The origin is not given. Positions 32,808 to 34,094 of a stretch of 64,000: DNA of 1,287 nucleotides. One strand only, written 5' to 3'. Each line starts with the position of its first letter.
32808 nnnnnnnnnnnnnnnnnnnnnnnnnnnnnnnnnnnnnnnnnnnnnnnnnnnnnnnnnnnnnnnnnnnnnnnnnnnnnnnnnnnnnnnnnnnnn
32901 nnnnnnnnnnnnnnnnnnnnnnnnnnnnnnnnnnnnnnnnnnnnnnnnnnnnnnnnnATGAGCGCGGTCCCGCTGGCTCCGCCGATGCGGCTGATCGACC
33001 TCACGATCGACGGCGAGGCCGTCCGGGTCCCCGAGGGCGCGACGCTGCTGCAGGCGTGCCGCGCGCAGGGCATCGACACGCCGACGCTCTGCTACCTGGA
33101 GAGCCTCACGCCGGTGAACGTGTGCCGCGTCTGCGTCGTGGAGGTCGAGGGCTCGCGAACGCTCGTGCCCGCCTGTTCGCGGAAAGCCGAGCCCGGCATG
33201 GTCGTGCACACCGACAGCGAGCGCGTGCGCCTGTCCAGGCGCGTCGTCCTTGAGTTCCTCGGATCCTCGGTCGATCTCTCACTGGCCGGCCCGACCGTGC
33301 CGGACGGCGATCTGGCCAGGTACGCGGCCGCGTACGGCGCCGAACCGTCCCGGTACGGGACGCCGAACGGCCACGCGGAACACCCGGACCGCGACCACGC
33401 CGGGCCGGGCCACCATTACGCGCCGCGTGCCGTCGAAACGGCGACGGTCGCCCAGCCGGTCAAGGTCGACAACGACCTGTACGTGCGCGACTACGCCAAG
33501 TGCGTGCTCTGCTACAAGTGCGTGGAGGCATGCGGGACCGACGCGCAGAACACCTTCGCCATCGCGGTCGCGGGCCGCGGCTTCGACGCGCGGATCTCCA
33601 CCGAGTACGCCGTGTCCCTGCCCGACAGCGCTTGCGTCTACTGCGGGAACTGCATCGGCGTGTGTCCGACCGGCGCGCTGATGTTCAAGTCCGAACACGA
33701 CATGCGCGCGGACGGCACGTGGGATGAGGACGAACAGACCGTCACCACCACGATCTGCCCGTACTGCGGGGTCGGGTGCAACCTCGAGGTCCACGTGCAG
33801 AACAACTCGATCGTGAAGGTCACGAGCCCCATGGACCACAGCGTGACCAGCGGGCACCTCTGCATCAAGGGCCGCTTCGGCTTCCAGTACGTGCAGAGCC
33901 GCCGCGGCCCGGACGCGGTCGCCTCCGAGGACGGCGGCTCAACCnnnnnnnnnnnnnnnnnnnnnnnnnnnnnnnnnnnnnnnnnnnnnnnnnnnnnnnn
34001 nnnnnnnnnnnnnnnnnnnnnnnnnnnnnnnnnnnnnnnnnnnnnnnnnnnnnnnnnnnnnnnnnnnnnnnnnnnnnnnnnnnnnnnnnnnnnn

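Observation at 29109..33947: Formate dehydrogenase alpha subunit split and permuted in gene order around an fdsG-fdsB fusion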

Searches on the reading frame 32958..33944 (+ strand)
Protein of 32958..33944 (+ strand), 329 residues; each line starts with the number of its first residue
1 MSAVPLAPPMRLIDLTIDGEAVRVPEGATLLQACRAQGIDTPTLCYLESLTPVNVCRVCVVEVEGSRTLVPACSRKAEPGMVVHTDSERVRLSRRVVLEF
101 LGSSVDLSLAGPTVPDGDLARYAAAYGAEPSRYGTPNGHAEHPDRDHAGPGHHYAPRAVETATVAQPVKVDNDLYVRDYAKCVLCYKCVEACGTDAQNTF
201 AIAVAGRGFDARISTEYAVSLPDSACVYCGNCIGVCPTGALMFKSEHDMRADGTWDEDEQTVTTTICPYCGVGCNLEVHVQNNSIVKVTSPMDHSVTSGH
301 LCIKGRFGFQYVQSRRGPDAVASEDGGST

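Call 9: search_protein_families(library=pfam, proteins=[window:32958-33944:+])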
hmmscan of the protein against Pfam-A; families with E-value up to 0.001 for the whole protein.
window:32958-33944:+ (329 aa): 9 families
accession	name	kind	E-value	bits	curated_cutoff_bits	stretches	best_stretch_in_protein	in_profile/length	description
PF13510.11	Fer2_4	-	3.8e-22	78.6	22.8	1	12-87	3-81/82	2Fe-2S iron-sulfur cluster binding domain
PF04879.21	Molybdop_Fe4S4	-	3.3e-20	72.2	22.7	1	261-313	2-54/55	Molybdopterin oxidoreductase Fe4S4 domain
PF12838.12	Fer4_7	-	2.8e-08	34.5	27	1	181-240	1-52/52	4Fe-4S dicluster domain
PF00037.32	Fer4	-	7.4e-08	32.3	21.1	2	224-241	6-23/24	4Fe-4S binding domain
PF13237.11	Fer4_10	-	3.2e-07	30.6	25.5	0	223-274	6-48/53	4Fe-4S dicluster domain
PF22117.2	Fer4_Nqo3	-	1.1e-06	29.1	27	1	179-241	8-66/67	NADH-quinone oxidoreductase subunit 3, ferredoxin-like domain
PF13187.11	Fer4_9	-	8.2e-06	26.2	27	1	181-240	1-51/52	4Fe-4S dicluster domain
PF13484.11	Fer4_16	-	1.7e-05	25.9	30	0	226-257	2-32/66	4Fe-4S double cluster binding domain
PF14697.11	Fer4_21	-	0.00069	20.1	35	1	179-239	5-55/59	4Fe-4S dicluster domain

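Call 10: find_homologous_proteins(query=window:32958-33944:+)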
Query window:32958-33944:+ (329 aa): 8000 proteins with E <= 0.001 among 8000 candidates; the best 120 are listed.
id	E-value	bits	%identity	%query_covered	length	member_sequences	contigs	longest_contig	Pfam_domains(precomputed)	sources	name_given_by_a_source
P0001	4.3e-223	758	100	100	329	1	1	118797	PF13510.12,PF00037.33,PF13484.12,PF12838.13,PF22117.3,PF13237.12,PF04879.22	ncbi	-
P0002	9.9e-194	661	-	-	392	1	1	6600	PF13510.12,PF00037.33,PF13484.12,PF12838.13,PF22117.3,PF13237.12,PF13187.12,PF04879.22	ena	-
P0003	3.9e-193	659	90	97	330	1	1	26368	PF13510.12,PF00037.33,PF12838.13,PF22117.3,PF13237.12,PF04879.22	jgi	jgi:predicted molibdopterin-dependent oxidoreductase YjgC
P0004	1.5e-191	654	90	97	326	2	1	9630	PF13510.12,PF00037.33,PF12838.13,PF22117.3,PF13237.12,PF04879.22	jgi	jgi:NADP-reducing hydrogenase subunit HndD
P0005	2.0e-184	631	86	96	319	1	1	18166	PF13510.12,PF00037.33,PF12838.13,PF22117.3,PF13237.12,PF04879.22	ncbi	-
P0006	2.8e-177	607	87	93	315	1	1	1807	PF13510.12,PF00037.33,PF12838.13,PF22117.3,PF13237.12,PF13187.12,PF04879.22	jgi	-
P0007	3.2e-176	604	83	96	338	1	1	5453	PF13510.12,PF00037.33,PF13484.12,PF12838.13,PF22117.3,PF13237.12,PF04879.22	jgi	jgi:predicted molibdopterin-dependent oxidoreductase YjgC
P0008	5.2e-174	596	82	95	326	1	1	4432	PF13510.12,PF00037.33,PF12838.13,PF22117.3,PF13237.12,PF13187.12,PF04879.22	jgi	jgi:NADP-reducing hydrogenase subunit HndD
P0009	5.9e-174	596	81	96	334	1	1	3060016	PF13510.12,PF00037.33,PF12838.13,PF22117.3,PF13237.12,PF04879.22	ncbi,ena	-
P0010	3.9e-172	590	79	98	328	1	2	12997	PF13510.12,PF00037.33,PF12838.13,PF22117.3,PF13237.12,PF13187.12,PF04879.22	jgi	jgi:predicted molibdopterin-dependent oxidoreductase YjgC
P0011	1.2e-169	582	79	97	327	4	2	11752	PF13510.12,PF00037.33,PF12838.13,PF22117.3,PF13237.12,PF04879.22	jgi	jgi:NADP-reducing hydrogenase subunit HndD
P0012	7.1e-168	576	78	97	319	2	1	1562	PF13510.12,PF00037.33,PF12838.13,PF22117.3,PF13237.12,PF13187.12,PF04879.22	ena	-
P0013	8.6e-168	576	79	95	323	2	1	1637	PF13510.12,PF00037.33,PF13484.12,PF12838.13,PF22117.3,PF13237.12,PF13187.12,PF04879.22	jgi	jgi:predicted molibdopterin-dependent oxidoreductase YjgC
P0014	2.0e-167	575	79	95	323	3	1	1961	PF13510.12,PF00037.33,PF12838.13,PF22117.3,PF13237.12,PF13187.12,PF04879.22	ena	-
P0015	5.3e-167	573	79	96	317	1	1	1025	PF13510.12,PF00037.33,PF12838.13,PF22117.3,PF13237.12,PF13187.12,PF04879.22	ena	-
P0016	3.7e-166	571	78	96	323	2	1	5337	PF13510.12,PF00037.33,PF12838.13,PF22117.3,PF13237.12,PF13187.12,PF04879.22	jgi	jgi:NADP-reducing hydrogenase subunit HndD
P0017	2.4e-164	565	77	96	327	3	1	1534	PF13510.12,PF00037.33,PF13484.12,PF12838.13,PF22117.3,PF13237.12,PF13187.12,PF04879.22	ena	-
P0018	1.2e-163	562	74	96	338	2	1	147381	PF13510.12,PF00037.33,PF12838.13,PF22117.3,PF13237.12,PF13187.12,PF04879.22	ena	-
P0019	2.2e-162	558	78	95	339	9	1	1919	PF13510.12,PF00037.33,PF12838.13,PF22117.3,PF13237.12,PF13187.12,PF04879.22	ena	-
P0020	2.7e-162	558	78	95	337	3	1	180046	PF13510.12,PF00037.33,PF12838.13,PF22117.3,PF13237.12,PF04879.22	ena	-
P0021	4.1e-162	557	75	96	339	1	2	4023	PF13510.12,PF00037.33,PF12838.13,PF22117.3,PF13237.12,PF13187.12,PF04879.22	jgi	jgi:NADP-reducing hydrogenase subunit HndD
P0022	4.4e-162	557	77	93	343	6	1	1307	PF13510.12,PF00037.33,PF13484.12,PF12838.13,PF22117.3,PF13237.12,PF13187.12,PF04879.22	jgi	jgi:predicted molibdopterin-dependent oxidoreductase YjgC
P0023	6.8e-162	556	74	96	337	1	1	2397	PF13510.12,PF00037.33,PF12838.13,PF22117.3,PF13237.12,PF13187.12,PF04879.22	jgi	jgi:NADP-reducing hydrogenase subunit HndD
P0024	8.4e-162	556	78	95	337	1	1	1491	PF13510.12,PF00037.33,PF12838.13,PF22117.3,PF13237.12,PF13187.12,PF04879.22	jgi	jgi:NADP-reducing hydrogenase subunit HndD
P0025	3.1e-161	554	77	95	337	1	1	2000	PF13510.12,PF00037.33,PF12838.13,PF22117.3,PF13237.12,PF13187.12,PF04879.22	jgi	jgi:NADP-reducing hydrogenase subunit HndD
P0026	4.5e-161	554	77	95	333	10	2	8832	PF13510.12,PF00037.33,PF13484.12,PF12838.13,PF22117.3,PF13237.12,PF13187.12,PF04879.22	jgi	jgi:predicted molibdopterin-dependent oxidoreductase YjgC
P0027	1.8e-160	552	74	96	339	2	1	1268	PF13510.12,PF00037.33,PF12838.13,PF22117.3,PF13237.12,PF13187.12,PF04879.22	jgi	jgi:predicted molibdopterin-dependent oxidoreductase YjgC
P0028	1.2e-159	549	73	96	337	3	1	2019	PF13510.12,PF00037.33,PF12838.13,PF22117.3,PF13237.12,PF13187.12,PF04879.22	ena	-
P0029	1.9e-159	548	72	96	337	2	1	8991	PF13510.12,PF00037.33,PF12838.13,PF22117.3,PF13237.12,PF04879.22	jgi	jgi:NADP-reducing hydrogenase subunit HndD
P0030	2.2e-159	548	77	95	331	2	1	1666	PF13510.12,PF00037.33,PF12838.13,PF22117.3,PF13237.12,PF04879.22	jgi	-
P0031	3.1e-159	548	76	98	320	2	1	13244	PF13510.12,PF00037.33,PF13484.12,PF12838.13,PF22117.3,PF13237.12,PF13187.12,PF04879.22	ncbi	-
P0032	1.1e-158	546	75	96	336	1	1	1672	PF13510.12,PF00037.33,PF12838.13,PF22117.3,PF13237.12,PF13187.12,PF04879.22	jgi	-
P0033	1.3e-158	546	75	96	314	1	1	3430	PF13510.12,PF00037.33,PF12838.13,PF22117.3,PF13237.12,PF13187.12,PF04879.22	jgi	-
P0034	2.4e-158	545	77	95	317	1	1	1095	PF13510.12,PF00037.33,PF12838.13,PF22117.3,PF13237.12,PF13187.12,PF04879.22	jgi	jgi:predicted molibdopterin-dependent oxidoreductase YjgC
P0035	4.7e-158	544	75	96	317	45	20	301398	PF13510.12,PF00037.33,PF12838.13,PF22117.3,PF13237.12,PF13187.12,PF04879.22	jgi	jgi:predicted molibdopterin-dependent oxidoreductase YjgC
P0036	7.0e-158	543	74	96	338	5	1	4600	PF13510.12,PF00037.33,PF12838.13,PF22117.3,PF13237.12,PF13187.12,PF04879.22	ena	-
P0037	9.6e-158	543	72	96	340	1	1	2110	PF13510.12,PF00037.33,PF12838.13,PF22117.3,PF13237.12,PF13187.12,PF04879.22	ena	-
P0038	1.3e-157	542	73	98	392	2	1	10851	PF13510.12,PF00037.33,PF12838.13,PF22117.3,PF13237.12,PF13187.12,PF04879.22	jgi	jgi:predicted molibdopterin-dependent oxidoreductase YjgC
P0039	3.1e-157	541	75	94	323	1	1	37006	PF13510.12,PF00037.33,PF12838.13,PF22117.3,PF13237.12,PF13187.12,PF04879.22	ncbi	ncbi:MAG TPA: 2Fe-2S iron-sulfur cluster-binding protein [Actinomycetota bacterium]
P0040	3.7e-157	541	75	96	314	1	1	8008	PF13510.12,PF00037.33,PF12838.13,PF22117.3,PF13237.12,PF13187.12,PF04879.22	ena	-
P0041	4.6e-157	541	75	96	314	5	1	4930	PF13510.12,PF00037.33,PF12838.13,PF22117.3,PF13237.12,PF13187.12,PF04879.22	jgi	jgi:predicted molibdopterin-dependent oxidoreductase YjgC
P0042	6.1e-157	540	75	95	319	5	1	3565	PF13510.12,PF00037.33,PF12838.13,PF22117.3,PF13237.12,PF13187.12,PF04879.22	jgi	jgi:predicted molibdopterin-dependent oxidoreductase YjgC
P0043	6.2e-157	540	77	92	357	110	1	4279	PF13510.12,PF00037.33,PF12838.13,PF22117.3,PF13237.12,PF13187.12,PF04879.22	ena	-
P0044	8.5e-157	540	74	97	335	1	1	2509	PF13510.12,PF00037.33,PF12838.13,PF22117.3,PF13237.12,PF13187.12,PF04879.22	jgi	jgi:NADP-reducing hydrogenase subunit HndD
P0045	9.1e-157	540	76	92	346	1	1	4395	PF13510.12,PF00037.33,PF12838.13,PF22117.3,PF13237.12,PF13187.12,PF04879.22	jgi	jgi:predicted molibdopterin-dependent oxidoreductase YjgC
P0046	1.4e-156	539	75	96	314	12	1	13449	PF13510.12,PF00037.33,PF12838.13,PF22117.3,PF13237.12,PF13187.12,PF04879.22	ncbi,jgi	jgi:predicted molibdopterin-dependent oxidoreductase YjgC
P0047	1.5e-156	539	75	96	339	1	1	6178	PF13510.12,PF00037.33,PF12838.13,PF22117.3,PF13237.12,PF13187.12,PF04879.22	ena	-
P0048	1.7e-156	539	76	92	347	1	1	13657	PF14697.12,PF13510.12,PF00037.33,PF12838.13,PF22117.3,PF13237.12,PF13187.12,PF04879.22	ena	-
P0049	1.9e-156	539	76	96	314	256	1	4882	PF13510.12,PF00037.33,PF12838.13,PF22117.3,PF13237.12,PF13187.12,PF04879.22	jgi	-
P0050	1.9e-156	539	73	97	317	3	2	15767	PF13510.12,PF00037.33,PF12838.13,PF22117.3,PF13237.12,PF13187.12,PF04879.22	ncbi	-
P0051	2.1e-156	538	76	95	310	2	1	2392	PF13510.12,PF00037.33,PF13484.12,PF12838.13,PF22117.3,PF13237.12,PF13187.12,PF04879.22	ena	-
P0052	2.3e-156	538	77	92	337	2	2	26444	PF13510.12,PF00037.33,PF12838.13,PF22117.3,PF13237.12,PF13187.12,PF04879.22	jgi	-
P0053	2.4e-156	538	73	99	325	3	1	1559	PF13510.12,PF00037.33,PF12838.13,PF22117.3,PF13237.12,PF13187.12,PF04879.22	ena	-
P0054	2.5e-156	538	71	95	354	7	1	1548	PF13510.12,PF00037.33,PF12838.13,PF22117.3,PF13237.12,PF13187.12,PF04879.22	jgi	jgi:NADP-reducing hydrogenase subunit HndD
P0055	2.6e-156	538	76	93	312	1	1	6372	PF13510.12,PF00037.33,PF12838.13,PF22117.3,PF13237.12,PF13187.12,PF04879.22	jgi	jgi:predicted molibdopterin-dependent oxidoreductase YjgC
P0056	2.9e-156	538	76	93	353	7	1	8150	PF13510.12,PF00037.33,PF12838.13,PF22117.3,PF13237.12,PF13187.12,PF04879.22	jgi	-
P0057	3.1e-156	538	75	95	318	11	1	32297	PF13510.12,PF00037.33,PF12838.13,PF22117.3,PF13237.12,PF13187.12,PF04879.22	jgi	-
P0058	5.3e-156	537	75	96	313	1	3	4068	PF13510.12,PF00037.33,PF12838.13,PF22117.3,PF13237.12,PF04879.22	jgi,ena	-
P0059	5.4e-156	537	75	96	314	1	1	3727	PF13510.12,PF00037.33,PF12838.13,PF22117.3,PF13237.12,PF04879.22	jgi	jgi:NADP-reducing hydrogenase subunit HndD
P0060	5.9e-156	537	75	95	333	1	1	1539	PF13510.12,PF00037.33,PF12838.13,PF22117.3,PF13237.12,PF13187.12,PF04879.22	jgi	jgi:NADP-reducing hydrogenase subunit HndD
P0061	6.9e-156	537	75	96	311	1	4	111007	PF13510.12,PF00037.33,PF12838.13,PF22117.3,PF13237.12,PF13187.12,PF04879.22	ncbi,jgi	ncbi:MAG TPA: 2Fe-2S iron-sulfur cluster-binding protein [Actinomycetota bacterium]|jgi:predicted mo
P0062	7.3e-156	537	75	95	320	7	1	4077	PF13510.12,PF00037.33,PF12838.13,PF22117.3,PF13237.12,PF13187.12,PF04879.22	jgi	jgi:NADP-reducing hydrogenase subunit HndD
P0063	7.6e-156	537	74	95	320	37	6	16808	PF13510.12,PF00037.33,PF12838.13,PF22117.3,PF13237.12,PF13187.12,PF04879.22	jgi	jgi:NADP-reducing hydrogenase subunit HndD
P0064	7.6e-156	537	74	96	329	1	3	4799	PF13510.12,PF00037.33,PF12838.13,PF22117.3,PF13237.12,PF13187.12,PF04879.22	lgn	-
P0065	9.0e-156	536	73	96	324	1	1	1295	PF13510.12,PF00037.33,PF12838.13,PF22117.3,PF13237.12,PF13187.12,PF04879.22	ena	-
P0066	9.6e-156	536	77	92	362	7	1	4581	PF13510.12,PF00037.33,PF12838.13,PF22117.3,PF13237.12,PF13187.12,PF04879.22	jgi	jgi:NADP-reducing hydrogenase subunit HndD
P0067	1.0e-155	536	73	99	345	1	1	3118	PF13510.12,PF00037.33,PF13484.12,PF12838.13,PF22117.3,PF13237.12,PF13187.12,PF04879.22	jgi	jgi:predicted molibdopterin-dependent oxidoreductase YjgC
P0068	1.1e-155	536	76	93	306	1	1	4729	PF13510.12,PF00037.33,PF12838.13,PF22117.3,PF13237.12,PF13187.12,PF04879.22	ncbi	-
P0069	1.2e-155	536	75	96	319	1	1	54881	PF13510.12,PF00037.33,PF12838.13,PF22117.3,PF13237.12,PF13187.12,PF04879.22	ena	-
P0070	1.3e-155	536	72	98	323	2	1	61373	PF13510.12,PF00037.33,PF12838.13,PF22117.3,PF13237.12,PF13187.12,PF04879.22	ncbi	ncbi:MAG: 2Fe-2S iron-sulfur cluster-binding protein [Actinomycetota bacterium]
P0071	1.3e-155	536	76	92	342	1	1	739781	PF13510.12,PF00037.33,PF12838.13,PF22117.3,PF13237.12,PF13187.12,PF04879.22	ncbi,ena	-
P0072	1.7e-155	535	75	95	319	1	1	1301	PF13510.12,PF00037.33,PF12838.13,PF22117.3,PF13237.12,PF04879.22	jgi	jgi:predicted molibdopterin-dependent oxidoreductase YjgC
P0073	1.7e-155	535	75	94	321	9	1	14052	PF13510.12,PF00037.33,PF12838.13,PF22117.3,PF13237.12,PF13187.12,PF04879.22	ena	-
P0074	1.8e-155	535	76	92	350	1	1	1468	PF14697.12,PF13510.12,PF00037.33,PF13746.12,PF12838.13,PF22117.3,PF13237.12,PF13187.12,PF04879.22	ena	-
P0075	2.0e-155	535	76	92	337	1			PF13510.12,PF00037.33,PF13484.12,PF12838.13,PF22117.3,PF13237.12,PF13187.12,PF04879.22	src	-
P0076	2.2e-155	535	74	97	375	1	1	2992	PF13510.12,PF00037.33,PF12838.13,PF22117.3,PF13237.12,PF13187.12,PF04879.22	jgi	jgi:NADP-reducing hydrogenase subunit HndD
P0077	2.6e-155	535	75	96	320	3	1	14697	PF13510.12,PF00037.33,PF12838.13,PF22117.3,PF13237.12,PF13187.12,PF04879.22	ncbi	ncbi:MAG: 2Fe-2S iron-sulfur cluster-binding protein [Actinomycetota bacterium]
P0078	2.9e-155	535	76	92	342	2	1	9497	PF13510.12,PF00037.33,PF12838.13,PF22117.3,PF13237.12,PF13187.12,PF04879.22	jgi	jgi:NADP-reducing hydrogenase subunit HndD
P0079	3.2e-155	535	74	96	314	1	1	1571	PF13510.12,PF00037.33,PF12838.13,PF22117.3,PF13237.12,PF04879.22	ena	-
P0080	3.8e-155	534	74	95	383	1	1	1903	PF13510.12,PF00037.33,PF12838.13,PF22117.3,PF13237.12,PF13187.12,PF04879.22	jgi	jgi:NADP-reducing hydrogenase subunit HndD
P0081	4.4e-155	534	74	96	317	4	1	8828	PF13510.12,PF00037.33,PF13484.12,PF12838.13,PF22117.3,PF13237.12,PF13187.12,PF04879.22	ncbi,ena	-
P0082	4.5e-155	534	74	96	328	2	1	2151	PF13510.12,PF00037.33,PF12838.13,PF22117.3,PF13237.12,PF13187.12,PF04879.22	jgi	-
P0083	5.2e-155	534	73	96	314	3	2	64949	PF13510.12,PF00037.33,PF12838.13,PF22117.3,PF13237.12,PF13187.12,PF04879.22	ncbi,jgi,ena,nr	ncbi:MAG TPA: 2Fe-2S iron-sulfur cluster-binding protein [Chthonomonadaceae bacterium]|nr:2Fe-2S iro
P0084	5.2e-155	534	72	97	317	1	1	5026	PF13510.12,PF00037.33,PF12838.13,PF22117.3,PF13237.12,PF13187.12,PF04879.22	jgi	jgi:NADP-reducing hydrogenase subunit HndD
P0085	5.4e-155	534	75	96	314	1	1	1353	PF13510.12,PF00037.33,PF12838.13,PF22117.3,PF13237.12,PF13187.12,PF04879.22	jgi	-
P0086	5.5e-155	534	77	92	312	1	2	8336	PF13510.12,PF00037.33,PF12838.13,PF22117.3,PF13237.12,PF13187.12,PF04879.22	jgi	jgi:predicted molibdopterin-dependent oxidoreductase YjgC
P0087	6.2e-155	534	72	96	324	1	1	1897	PF13510.12,PF00037.33,PF12838.13,PF22117.3,PF13237.12,PF13187.12,PF04879.22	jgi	jgi:predicted molibdopterin-dependent oxidoreductase YjgC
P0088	7.0e-155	533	75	96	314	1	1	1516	PF13510.12,PF00037.33,PF12838.13,PF22117.3,PF13237.12,PF04879.22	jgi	jgi:NADP-reducing hydrogenase subunit HndD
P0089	7.9e-155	533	76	95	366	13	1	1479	PF13510.12,PF00037.33,PF13484.12,PF12838.13,PF22117.3,PF13237.12,PF04879.22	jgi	jgi:predicted molibdopterin-dependent oxidoreductase YjgC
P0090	7.9e-155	533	75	93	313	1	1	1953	PF13510.12,PF00037.33,PF12838.13,PF22117.3,PF13237.12,PF13187.12,PF04879.22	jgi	jgi:NADP-reducing hydrogenase subunit HndD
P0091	8.6e-155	533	75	92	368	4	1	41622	PF13510.12,PF00037.33,PF12838.13,PF22117.3,PF13237.12,PF13187.12,PF04879.22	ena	-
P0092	8.6e-155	533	76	96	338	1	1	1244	PF13510.12,PF00037.33,PF12838.13,PF22117.3,PF13237.12,PF13187.12,PF04879.22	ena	-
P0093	8.8e-155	533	74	97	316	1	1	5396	PF13510.12,PF00037.33,PF12838.13,PF22117.3,PF13237.12,PF13187.12,PF04879.22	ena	-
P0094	8.9e-155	533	73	97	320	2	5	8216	PF13510.12,PF00037.33,PF12838.13,PF22117.3,PF13237.12,PF13187.12,PF04879.22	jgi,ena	-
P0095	9.3e-155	533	73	96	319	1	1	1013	PF13510.12,PF00037.33,PF12838.13,PF22117.3,PF13237.12,PF13187.12,PF04879.22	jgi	-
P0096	9.8e-155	533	73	99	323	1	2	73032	PF14697.12,PF13510.12,PF00037.33,PF12838.13,PF22117.3,PF13237.12,PF13187.12,PF04879.22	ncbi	ncbi:MAG: 2Fe-2S iron-sulfur cluster-binding protein [Acidimicrobiales bacterium]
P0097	1.1e-154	533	75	96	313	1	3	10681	PF13510.12,PF00037.33,PF12838.13,PF22117.3,PF13237.12,PF04879.22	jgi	jgi:NADP-reducing hydrogenase subunit HndD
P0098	1.1e-154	533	73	97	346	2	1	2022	PF14697.12,PF13510.12,PF00037.33,PF12838.13,PF22117.3,PF13237.12,PF13187.12,PF04879.22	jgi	jgi:predicted molibdopterin-dependent oxidoreductase YjgC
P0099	1.2e-154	533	73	97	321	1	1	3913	PF13510.12,PF00037.33,PF12838.13,PF22117.3,PF13237.12,PF13187.12,PF04879.22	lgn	-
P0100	1.4e-154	532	74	95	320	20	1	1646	PF13510.12,PF00037.33,PF12838.13,PF22117.3,PF13237.12,PF13187.12,PF04879.22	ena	-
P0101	1.5e-154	532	75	93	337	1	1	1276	PF13510.12,PF00037.33,PF13746.12,PF13484.12,PF12838.13,PF22117.3,PF13237.12,PF13187.12,PF04879.22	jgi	-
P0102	1.5e-154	532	74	95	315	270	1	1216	PF13510.12,PF00037.33,PF12838.13,PF22117.3,PF13237.12,PF04879.22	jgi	jgi:predicted molibdopterin-dependent oxidoreductase YjgC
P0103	1.5e-154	532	73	97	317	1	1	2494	PF13510.12,PF00037.33,PF12838.13,PF22117.3,PF13237.12,PF13187.12,PF04879.22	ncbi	ncbi:MAG: 2Fe-2S iron-sulfur cluster-binding protein [Candidatus Dormiibacterota bacterium]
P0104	1.6e-154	532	73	96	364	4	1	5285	PF13510.12,PF00037.33,PF12838.13,PF22117.3,PF13237.12,PF13187.12,PF04879.22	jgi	jgi:predicted molibdopterin-dependent oxidoreductase YjgC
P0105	1.6e-154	532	76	91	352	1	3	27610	PF13510.12,PF00037.33,PF12838.13,PF22117.3,PF13237.12,PF04879.22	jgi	jgi:predicted molibdopterin-dependent oxidoreductase YjgC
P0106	1.7e-154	532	73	97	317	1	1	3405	PF13510.12,PF00037.33,PF12838.13,PF22117.3,PF13237.12,PF13187.12,PF04879.22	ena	-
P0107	1.7e-154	532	74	96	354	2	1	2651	PF13510.12,PF00037.33,PF12838.13,PF22117.3,PF13237.12,PF13187.12,PF04879.22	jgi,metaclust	metaclust:\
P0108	1.7e-154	532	74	96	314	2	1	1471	PF13510.12,PF00037.33,PF12838.13,PF22117.3,PF13187.12,PF04879.22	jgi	-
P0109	1.7e-154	532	74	97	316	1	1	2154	PF13510.12,PF00037.33,PF12838.13,PF22117.3,PF13237.12,PF13187.12,PF04879.22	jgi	jgi:NADP-reducing hydrogenase subunit HndD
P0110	1.8e-154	532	74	95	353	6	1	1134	PF13510.12,PF00037.33,PF13484.12,PF12838.13,PF22117.3,PF13237.12,PF04879.22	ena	-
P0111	1.9e-154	532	73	97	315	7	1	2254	PF13510.12,PF00037.33,PF12838.13,PF22117.3,PF13237.12,PF13187.12,PF04879.22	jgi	jgi:NADP-reducing hydrogenase subunit HndD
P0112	1.9e-154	532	76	92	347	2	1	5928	PF13510.12,PF00037.33,PF12838.13,PF22117.3,PF13237.12,PF13187.12,PF04879.22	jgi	-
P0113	2.0e-154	532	75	96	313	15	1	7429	PF13510.12,PF00037.33,PF12838.13,PF22117.3,PF13237.12,PF13187.12,PF04879.22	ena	-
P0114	2.0e-154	532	74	95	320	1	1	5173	PF13510.12,PF00037.33,PF12838.13,PF22117.3,PF13237.12,PF13187.12,PF04879.22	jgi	-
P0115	2.1e-154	532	73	97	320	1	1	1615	PF13510.12,PF00037.33,PF12838.13,PF22117.3,PF13237.12,PF13187.12,PF04879.22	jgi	-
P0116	2.2e-154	532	74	96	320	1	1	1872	PF13510.12,PF00037.33,PF12838.13,PF22117.3,PF13237.12,PF13187.12,PF04879.22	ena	-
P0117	2.5e-154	532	72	98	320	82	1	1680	PF13510.12,PF00037.33,PF12838.13,PF22117.3,PF13237.12,PF13187.12,PF04879.22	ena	-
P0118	2.8e-154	531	75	94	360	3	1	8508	PF13510.12,PF00037.33,PF12838.13,PF22117.3,PF13237.12,PF13187.12,PF04879.22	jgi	jgi:predicted molibdopterin-dependent oxidoreductase YjgC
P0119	2.8e-154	531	77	92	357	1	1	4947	PF13510.12,PF00037.33,PF12838.13,PF22117.3,PF13237.12,PF13187.12,PF04879.22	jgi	jgi:predicted molibdopterin-dependent oxidoreductase YjgC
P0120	3.1e-154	531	73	97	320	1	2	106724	PF13510.12,PF00037.33,PF12838.13,PF22117.3,PF13237.12,PF13187.12,PF04879.22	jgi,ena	-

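Call 12: find_encoding_contigs(protein=P0001, flank=10000, max_places=2)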
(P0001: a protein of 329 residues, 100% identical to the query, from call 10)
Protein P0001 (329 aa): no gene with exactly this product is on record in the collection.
